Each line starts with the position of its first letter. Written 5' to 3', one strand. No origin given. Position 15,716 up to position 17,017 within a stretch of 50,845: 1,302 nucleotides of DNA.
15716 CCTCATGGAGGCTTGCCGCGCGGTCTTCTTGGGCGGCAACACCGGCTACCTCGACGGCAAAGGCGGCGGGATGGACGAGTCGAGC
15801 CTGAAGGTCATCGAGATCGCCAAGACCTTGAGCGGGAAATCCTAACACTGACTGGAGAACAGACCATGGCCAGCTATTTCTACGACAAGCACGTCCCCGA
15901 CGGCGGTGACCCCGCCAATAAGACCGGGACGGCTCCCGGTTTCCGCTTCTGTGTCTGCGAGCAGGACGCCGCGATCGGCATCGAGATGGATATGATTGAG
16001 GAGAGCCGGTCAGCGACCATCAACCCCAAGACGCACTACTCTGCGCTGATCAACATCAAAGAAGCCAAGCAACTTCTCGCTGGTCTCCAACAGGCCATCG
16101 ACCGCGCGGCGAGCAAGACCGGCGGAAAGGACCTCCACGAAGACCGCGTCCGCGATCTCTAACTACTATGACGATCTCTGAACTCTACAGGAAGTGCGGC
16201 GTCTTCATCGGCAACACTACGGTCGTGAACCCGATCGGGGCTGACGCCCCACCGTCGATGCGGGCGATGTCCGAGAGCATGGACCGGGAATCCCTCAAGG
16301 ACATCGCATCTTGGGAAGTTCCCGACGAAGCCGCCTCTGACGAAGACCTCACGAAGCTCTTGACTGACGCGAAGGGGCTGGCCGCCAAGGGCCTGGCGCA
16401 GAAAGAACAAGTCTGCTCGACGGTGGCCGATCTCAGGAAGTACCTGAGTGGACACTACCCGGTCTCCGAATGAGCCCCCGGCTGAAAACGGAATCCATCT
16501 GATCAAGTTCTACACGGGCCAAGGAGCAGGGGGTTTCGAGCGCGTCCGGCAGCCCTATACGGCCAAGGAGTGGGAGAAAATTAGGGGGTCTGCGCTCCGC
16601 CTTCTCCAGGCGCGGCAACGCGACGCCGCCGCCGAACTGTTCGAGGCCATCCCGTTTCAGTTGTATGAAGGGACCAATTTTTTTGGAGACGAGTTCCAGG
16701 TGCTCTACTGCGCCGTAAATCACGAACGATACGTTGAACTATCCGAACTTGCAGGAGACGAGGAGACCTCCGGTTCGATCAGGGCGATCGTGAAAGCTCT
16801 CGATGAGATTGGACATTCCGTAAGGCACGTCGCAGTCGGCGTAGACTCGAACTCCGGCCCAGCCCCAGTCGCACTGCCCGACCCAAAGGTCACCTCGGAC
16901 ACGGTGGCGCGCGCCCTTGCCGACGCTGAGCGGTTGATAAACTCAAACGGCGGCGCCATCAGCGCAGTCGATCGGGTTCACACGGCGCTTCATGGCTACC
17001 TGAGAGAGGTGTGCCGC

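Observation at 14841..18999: Six-gene cargo operon with a 2-TM membrane protein, two small acidic proteins and three different HEPN (Rx4-6H) proteins: candidate undescribed defence or abortive-infection system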

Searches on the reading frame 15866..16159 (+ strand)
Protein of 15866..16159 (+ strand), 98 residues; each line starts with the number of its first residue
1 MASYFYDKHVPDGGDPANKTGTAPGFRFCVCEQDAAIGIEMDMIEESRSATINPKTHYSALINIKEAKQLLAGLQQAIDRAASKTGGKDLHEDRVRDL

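Call 4: search_protein_families(library=pfam, proteins=[window:15866-16159:+], max_evalue=1)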
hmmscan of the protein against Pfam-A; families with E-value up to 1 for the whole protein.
window:15866-16159:+ (98 aa): 0 families

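Call 5: search_protein_families(library=padloc, proteins=[window:15866-16159:+], max_evalue=1)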
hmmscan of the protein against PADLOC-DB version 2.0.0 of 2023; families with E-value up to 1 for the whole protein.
window:15866-16159:+ (98 aa): 2 families
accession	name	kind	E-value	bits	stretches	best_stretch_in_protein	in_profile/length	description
PDLC02555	PglZ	-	0.022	11.4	1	36-72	469-505/613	PglZ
PDLC01701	Cas12g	-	0.044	10.2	1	24-79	414-468/713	CAS-V-G; effector__SPE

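Call 6: search_protein_families(library=ncbifam, proteins=[window:15866-16159:+], max_evalue=1)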
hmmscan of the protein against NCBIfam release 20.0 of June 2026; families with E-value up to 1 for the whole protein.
window:15866-16159:+ (98 aa): 0 families

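Call 9: search_protein_families(library=phrogs, proteins=[window:15866-16159:+], max_evalue=0.1)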
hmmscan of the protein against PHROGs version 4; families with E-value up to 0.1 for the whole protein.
window:15866-16159:+ (98 aa): 0 families

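Call 64: find_related_loci(query=window:15866-16159:+, collection=viral_contigs, flank=6000)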
Query window:15866-16159:+ (98 aa) in viral_contigs; peptide patterns used: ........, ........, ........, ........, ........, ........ (x = any residue, [..] = any of these).
10 stretches matched a pattern, but none encodes a relative of the query by tblastn (E <= 1e-3).

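Call 72: search_protein_families(library=padloc, proteins=[L001:296-3058:+, L001:3064-4833:+, L001:6514-6747:+], max_evalue=0.001)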
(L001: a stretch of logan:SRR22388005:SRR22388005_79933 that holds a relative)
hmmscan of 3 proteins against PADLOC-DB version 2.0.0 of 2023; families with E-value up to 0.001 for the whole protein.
L001:296-3058:+ (921 aa): 34 families (the best 25 are shown)
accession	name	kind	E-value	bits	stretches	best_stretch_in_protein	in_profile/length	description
PDLC04891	PDC-S06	-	4.8e-172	572.4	1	17-878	5-855/858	-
PDLC04893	PDC-S06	-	5.5e-156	519.3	1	27-878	16-858/862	-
PDLC04888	PDC-S06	-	2.7e-66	222.3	1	83-876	75-849/851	-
PDLC04892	PDC-S06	-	9.3e-59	197.5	1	79-719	60-682/843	-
PDLC03859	LmuB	-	2.3e-16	58.1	1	230-715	204-586/611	-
PDLC04895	PDC-S06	-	1.7e-13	48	1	644-710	557-628/784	-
PDLC04887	PDC-S06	-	1.2e-10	38.7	1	405-715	297-620/790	-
PDLC04135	mad3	-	3.8e-10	37.9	1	570-715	195-327/374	mads_3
PDLC04886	PDC-S06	-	6.7e-10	36.4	1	649-725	499-586/727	-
PDLC04894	PDC-S06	-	6.7e-10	36.1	1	648-719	503-578/740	-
PDLC04898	PDC-S06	-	3.4e-08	30.3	1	405-715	287-611/752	-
PDLC04890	PDC-S06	-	8.5e-08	29.2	1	647-724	495-586/732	-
PDLC02360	PrrC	-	1.2e-07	29.1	1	669-726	168-229/372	PrrC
PDLC04896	PDC-S06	-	2.7e-07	27.6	1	647-721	497-575/732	-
PDLC04889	PDC-S06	-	3.3e-07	27.2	1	643-712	412-483/693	-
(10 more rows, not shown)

L001:3064-4833:+ (590 aa): 34 families (the best 25 are shown)
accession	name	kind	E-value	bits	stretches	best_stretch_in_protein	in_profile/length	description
PDLC04138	mad6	-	5.1e-33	112.9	1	211-460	47-255/659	mads_6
PDLC04042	PD-T4-6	-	7.8e-32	109.1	1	280-459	30-210/292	-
PDLC04047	PD-T4-6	-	1.6e-27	94.5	1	285-459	37-210/327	-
PDLC04054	PD-T4-6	-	8.9e-26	89.1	1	288-459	39-211/347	-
PDLC04053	PD-T4-6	-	4.2e-25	86.9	1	288-459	38-209/311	-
PDLC04049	PD-T4-6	-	2.4e-23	80.7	1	282-418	35-179/442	-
PDLC04048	PD-T4-6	-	2.2e-22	77.9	1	299-459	50-210/354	-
PDLC04043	PD-T4-6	-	2.9e-22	77.4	1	288-459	44-215/452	-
PDLC04060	PD-T4-6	-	5.5e-22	76.3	1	289-458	38-206/486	-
PDLC03920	MkoA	-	8.3e-22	75.3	1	280-522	28-284/1112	-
PDLC04061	PD-T4-6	-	2e-21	75.1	1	286-458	43-220/510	-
PDLC04059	PD-T4-6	-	7.8e-21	72.6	1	282-463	29-218/433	-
PDLC01088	C3a189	-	1.7e-20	71.2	1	283-459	21-206/840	kinase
PDLC04044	PD-T4-6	-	3.8e-20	70.3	1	286-462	61-240/372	-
PDLC04058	PD-T4-6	-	4.3e-20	70.2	1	281-423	33-184/460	-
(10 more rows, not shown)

L001:6514-6747:+ (78 aa): 0 families

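Call 77: search_protein_representatives(protein=window:15866-16159:+)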
Query: 98 residues. Proteins with E-value up to 0.001 (for the whole library): 30; up to 1e-10: 6; up to 1e-30: 0. The best 30 are listed.
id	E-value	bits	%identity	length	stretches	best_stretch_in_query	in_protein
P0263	2.8e-20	88.8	51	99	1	1-97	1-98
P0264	6.1e-14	68.5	49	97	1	1-97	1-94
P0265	8.9e-12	61.6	45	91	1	4-95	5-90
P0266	1.6e-11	60.8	45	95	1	1-96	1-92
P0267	2.4e-11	60.2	45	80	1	1-83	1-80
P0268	3.5e-11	59.6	41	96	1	1-97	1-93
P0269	1.0e-09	55.0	44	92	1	1-95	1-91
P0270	8.0e-09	52.1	38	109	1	4-94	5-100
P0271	5.5e-08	49.4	43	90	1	1-97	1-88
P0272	5.7e-08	49.4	55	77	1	1-49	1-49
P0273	8.9e-08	48.8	41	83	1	1-84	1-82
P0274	1.2e-07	48.3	43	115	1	1-85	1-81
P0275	2.0e-07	47.6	36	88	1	1-89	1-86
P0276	3.8e-07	46.7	38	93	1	4-97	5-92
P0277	4.3e-07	46.6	43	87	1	4-87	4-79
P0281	1.6e-06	44.7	37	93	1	4-96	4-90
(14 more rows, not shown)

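Call 78: find_encoding_contigs(protein=P0263, flank=6000, max_places=4)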
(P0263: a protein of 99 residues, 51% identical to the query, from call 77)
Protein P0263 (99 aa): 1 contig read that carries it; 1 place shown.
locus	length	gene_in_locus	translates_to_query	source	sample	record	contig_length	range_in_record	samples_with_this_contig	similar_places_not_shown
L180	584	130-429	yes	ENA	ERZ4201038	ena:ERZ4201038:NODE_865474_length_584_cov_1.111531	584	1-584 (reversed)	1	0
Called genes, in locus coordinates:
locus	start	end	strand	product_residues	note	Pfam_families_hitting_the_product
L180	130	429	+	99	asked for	-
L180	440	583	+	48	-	?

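Call 79: find_encoding_contigs(protein=P0264, flank=6000, max_places=4)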
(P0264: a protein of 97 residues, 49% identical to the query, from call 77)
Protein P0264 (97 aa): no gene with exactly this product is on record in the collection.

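Call 81: list_cluster_members(proteins=[P0264, P0265, P0266, P0268, P0269, P0270, P0271, P0274, P0276, P0281])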
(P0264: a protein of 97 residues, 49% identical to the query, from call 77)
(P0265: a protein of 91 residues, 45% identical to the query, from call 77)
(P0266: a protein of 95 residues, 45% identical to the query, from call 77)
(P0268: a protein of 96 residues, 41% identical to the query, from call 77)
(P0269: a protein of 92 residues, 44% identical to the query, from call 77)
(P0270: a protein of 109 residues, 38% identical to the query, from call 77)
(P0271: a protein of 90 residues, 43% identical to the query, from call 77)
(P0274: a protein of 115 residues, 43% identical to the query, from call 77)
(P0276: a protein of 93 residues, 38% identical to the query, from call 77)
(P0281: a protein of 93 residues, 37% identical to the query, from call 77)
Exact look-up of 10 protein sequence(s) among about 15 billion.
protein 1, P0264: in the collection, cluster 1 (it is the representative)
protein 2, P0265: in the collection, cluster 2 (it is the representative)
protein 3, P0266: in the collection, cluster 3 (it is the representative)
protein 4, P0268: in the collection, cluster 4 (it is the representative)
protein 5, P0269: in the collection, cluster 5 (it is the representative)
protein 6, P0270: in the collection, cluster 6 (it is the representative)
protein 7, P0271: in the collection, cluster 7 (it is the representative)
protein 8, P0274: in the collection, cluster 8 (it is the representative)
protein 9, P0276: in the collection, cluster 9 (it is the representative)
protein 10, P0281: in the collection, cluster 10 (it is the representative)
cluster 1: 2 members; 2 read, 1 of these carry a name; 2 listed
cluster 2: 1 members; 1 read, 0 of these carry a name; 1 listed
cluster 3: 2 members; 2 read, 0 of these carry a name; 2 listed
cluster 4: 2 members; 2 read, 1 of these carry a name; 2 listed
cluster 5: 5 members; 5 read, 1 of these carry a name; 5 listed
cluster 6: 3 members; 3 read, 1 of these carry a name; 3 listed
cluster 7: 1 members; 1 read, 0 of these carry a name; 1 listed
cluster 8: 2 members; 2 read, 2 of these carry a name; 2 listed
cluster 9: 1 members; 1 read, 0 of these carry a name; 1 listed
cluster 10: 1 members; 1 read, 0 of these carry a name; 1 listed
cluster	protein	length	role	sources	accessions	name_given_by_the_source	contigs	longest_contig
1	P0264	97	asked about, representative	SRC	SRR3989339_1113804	-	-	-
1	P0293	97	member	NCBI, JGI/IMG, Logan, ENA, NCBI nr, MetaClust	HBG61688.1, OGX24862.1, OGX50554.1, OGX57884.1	MAG: hypothetical protein A2Y03_09020 [Omnitrophica WOR_2 bacterium GWF2_38_59] | \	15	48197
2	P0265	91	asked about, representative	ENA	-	-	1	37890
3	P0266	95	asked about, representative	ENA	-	-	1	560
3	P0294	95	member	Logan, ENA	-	-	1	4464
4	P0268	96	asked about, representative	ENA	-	-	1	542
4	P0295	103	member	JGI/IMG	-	hypothetical protein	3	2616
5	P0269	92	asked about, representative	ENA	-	-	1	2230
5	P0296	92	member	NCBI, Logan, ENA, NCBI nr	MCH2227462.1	MAG: hypothetical protein MK033_06785 [Candidatus Caenarcaniphilales bacterium] | hypothetical protein [Candidatus Caenarcaniphilales bacterium]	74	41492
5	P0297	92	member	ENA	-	-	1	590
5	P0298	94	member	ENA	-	-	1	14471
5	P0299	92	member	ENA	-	-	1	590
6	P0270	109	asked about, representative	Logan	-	-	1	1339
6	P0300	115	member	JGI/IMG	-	hypothetical protein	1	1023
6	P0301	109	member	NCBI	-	-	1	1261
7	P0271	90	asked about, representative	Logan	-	-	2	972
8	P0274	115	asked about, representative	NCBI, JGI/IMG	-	hypothetical protein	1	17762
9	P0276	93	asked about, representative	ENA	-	-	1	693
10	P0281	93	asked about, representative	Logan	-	-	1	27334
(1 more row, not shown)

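Call 82: find_encoding_contigs(protein=P0293, flank=6000, max_places=6)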
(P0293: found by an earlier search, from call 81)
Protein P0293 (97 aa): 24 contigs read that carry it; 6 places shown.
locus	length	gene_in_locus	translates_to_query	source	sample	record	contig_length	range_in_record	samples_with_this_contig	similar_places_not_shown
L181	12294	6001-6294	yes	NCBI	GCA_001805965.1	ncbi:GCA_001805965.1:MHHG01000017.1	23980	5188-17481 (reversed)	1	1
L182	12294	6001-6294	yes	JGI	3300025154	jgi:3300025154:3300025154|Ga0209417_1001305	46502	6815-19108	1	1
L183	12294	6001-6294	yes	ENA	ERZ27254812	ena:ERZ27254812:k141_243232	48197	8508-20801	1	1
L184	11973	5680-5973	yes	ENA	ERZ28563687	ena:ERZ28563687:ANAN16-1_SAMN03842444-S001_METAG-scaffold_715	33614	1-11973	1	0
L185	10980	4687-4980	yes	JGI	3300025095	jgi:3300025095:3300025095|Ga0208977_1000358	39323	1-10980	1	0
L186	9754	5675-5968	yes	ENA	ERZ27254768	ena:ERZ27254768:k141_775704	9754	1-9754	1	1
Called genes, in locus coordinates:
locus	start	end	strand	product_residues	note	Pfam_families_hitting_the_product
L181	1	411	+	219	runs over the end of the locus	PF02254:TrkA_N, PF03446:NAD_binding_2 (weak), PF03721:UDPG_MGDP_dh_N (weak), PF03807:F420_oxidored (weak), PF02080:TrkA_C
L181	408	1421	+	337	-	PF02424:ApbE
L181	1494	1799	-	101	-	PF17762:HTH_ParB, PF08279:HTH_11 (faint)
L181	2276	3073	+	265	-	-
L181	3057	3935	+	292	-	PF08843:AbiEii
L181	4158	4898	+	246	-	PF04434:SWIM (weak)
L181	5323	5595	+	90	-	-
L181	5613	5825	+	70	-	-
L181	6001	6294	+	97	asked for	-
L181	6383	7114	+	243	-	-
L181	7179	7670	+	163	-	PF13302:Acetyltransf_3, PF13420:Acetyltransf_4, PF00583:Acetyltransf_1, PF13673:Acetyltransf_10 (weak), PF13508:Acetyltransf_7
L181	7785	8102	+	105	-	PF06296:RelE (weak)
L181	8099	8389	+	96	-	PF15731:MqsA_antitoxin (weak), PF01381:HTH_3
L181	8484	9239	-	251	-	PF13683:rve_3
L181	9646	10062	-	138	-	PF17762:HTH_ParB (weak)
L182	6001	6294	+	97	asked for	-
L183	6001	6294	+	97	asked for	-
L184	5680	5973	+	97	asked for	-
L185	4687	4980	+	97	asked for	-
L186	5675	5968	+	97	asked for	-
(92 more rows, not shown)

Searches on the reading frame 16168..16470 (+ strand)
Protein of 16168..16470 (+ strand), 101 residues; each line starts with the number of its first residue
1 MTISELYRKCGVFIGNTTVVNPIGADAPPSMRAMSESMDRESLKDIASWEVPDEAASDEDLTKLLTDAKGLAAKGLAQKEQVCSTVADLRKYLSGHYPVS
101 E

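Call 4: search_protein_families(library=pfam, proteins=[window:16168-16470:+], max_evalue=1)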
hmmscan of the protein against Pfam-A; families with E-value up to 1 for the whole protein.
window:16168-16470:+ (101 aa): 0 families

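Call 5: search_protein_families(library=padloc, proteins=[window:16168-16470:+], max_evalue=1)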
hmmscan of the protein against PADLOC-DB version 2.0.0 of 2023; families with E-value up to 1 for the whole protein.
window:16168-16470:+ (101 aa): 0 families

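Call 6: search_protein_families(library=ncbifam, proteins=[window:16168-16470:+], max_evalue=1)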
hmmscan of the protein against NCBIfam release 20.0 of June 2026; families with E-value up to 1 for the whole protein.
window:16168-16470:+ (101 aa): 1 family
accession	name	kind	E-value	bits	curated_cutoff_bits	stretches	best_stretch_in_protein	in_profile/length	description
NF041062.1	DpdE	equivalog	0.079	10.8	500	1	34-99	342-407/1048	protein DpdE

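Call 9: search_protein_families(library=phrogs, proteins=[window:16168-16470:+], max_evalue=0.1)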
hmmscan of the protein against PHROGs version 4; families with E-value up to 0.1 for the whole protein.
window:16168-16470:+ (101 aa): 0 families

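Call 65: find_related_loci(query=window:16168-16470:+, collection=viral_contigs, flank=6000)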
Query window:16168-16470:+ (101 aa) in viral_contigs; peptide patterns used: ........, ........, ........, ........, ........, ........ (x = any residue, [..] = any of these).
11 stretches matched a pattern, but none encodes a relative of the query by tblastn (E <= 1e-3).

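Call 72: search_protein_families(library=padloc, proteins=[L001:296-3058:+, L001:3064-4833:+, L001:6514-6747:+], max_evalue=0.001)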
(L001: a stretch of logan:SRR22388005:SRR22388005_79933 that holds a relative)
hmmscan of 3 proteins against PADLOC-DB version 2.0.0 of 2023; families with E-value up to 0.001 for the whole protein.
L001:296-3058:+ (921 aa): 34 families (the best 25 are shown)
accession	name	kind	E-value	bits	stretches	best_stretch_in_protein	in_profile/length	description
PDLC04891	PDC-S06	-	4.8e-172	572.4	1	17-878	5-855/858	-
PDLC04893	PDC-S06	-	5.5e-156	519.3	1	27-878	16-858/862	-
PDLC04888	PDC-S06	-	2.7e-66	222.3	1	83-876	75-849/851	-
PDLC04892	PDC-S06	-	9.3e-59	197.5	1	79-719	60-682/843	-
PDLC03859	LmuB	-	2.3e-16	58.1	1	230-715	204-586/611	-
PDLC04895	PDC-S06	-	1.7e-13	48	1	644-710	557-628/784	-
PDLC04887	PDC-S06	-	1.2e-10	38.7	1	405-715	297-620/790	-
PDLC04135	mad3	-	3.8e-10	37.9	1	570-715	195-327/374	mads_3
PDLC04886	PDC-S06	-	6.7e-10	36.4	1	649-725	499-586/727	-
PDLC04894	PDC-S06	-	6.7e-10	36.1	1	648-719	503-578/740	-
PDLC04898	PDC-S06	-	3.4e-08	30.3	1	405-715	287-611/752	-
PDLC04890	PDC-S06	-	8.5e-08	29.2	1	647-724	495-586/732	-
PDLC02360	PrrC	-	1.2e-07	29.1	1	669-726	168-229/372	PrrC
PDLC04896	PDC-S06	-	2.7e-07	27.6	1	647-721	497-575/732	-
PDLC04889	PDC-S06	-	3.3e-07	27.2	1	643-712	412-483/693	-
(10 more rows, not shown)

L001:3064-4833:+ (590 aa): 34 families (the best 25 are shown)
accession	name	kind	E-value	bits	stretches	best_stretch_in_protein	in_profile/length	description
PDLC04138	mad6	-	5.1e-33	112.9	1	211-460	47-255/659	mads_6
PDLC04042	PD-T4-6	-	7.8e-32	109.1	1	280-459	30-210/292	-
PDLC04047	PD-T4-6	-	1.6e-27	94.5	1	285-459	37-210/327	-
PDLC04054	PD-T4-6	-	8.9e-26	89.1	1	288-459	39-211/347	-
PDLC04053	PD-T4-6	-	4.2e-25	86.9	1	288-459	38-209/311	-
PDLC04049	PD-T4-6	-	2.4e-23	80.7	1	282-418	35-179/442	-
PDLC04048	PD-T4-6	-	2.2e-22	77.9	1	299-459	50-210/354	-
PDLC04043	PD-T4-6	-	2.9e-22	77.4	1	288-459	44-215/452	-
PDLC04060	PD-T4-6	-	5.5e-22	76.3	1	289-458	38-206/486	-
PDLC03920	MkoA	-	8.3e-22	75.3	1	280-522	28-284/1112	-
PDLC04061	PD-T4-6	-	2e-21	75.1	1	286-458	43-220/510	-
PDLC04059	PD-T4-6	-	7.8e-21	72.6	1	282-463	29-218/433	-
PDLC01088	C3a189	-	1.7e-20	71.2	1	283-459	21-206/840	kinase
PDLC04044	PD-T4-6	-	3.8e-20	70.3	1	286-462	61-240/372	-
PDLC04058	PD-T4-6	-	4.3e-20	70.2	1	281-423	33-184/460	-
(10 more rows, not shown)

L001:6514-6747:+ (78 aa): 0 families

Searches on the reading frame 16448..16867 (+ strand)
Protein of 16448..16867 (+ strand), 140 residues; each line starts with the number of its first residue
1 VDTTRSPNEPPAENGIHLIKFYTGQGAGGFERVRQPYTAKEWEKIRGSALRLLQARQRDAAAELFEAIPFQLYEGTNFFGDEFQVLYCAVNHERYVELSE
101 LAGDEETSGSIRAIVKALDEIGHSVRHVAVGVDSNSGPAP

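Call 99: search_dna_similar(query=window:16448-16867:+, collection=plasmids, mode=protein, max_rows=10, max_evalue=0.01)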
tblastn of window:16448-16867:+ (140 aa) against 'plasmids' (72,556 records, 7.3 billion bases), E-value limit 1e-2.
No match.
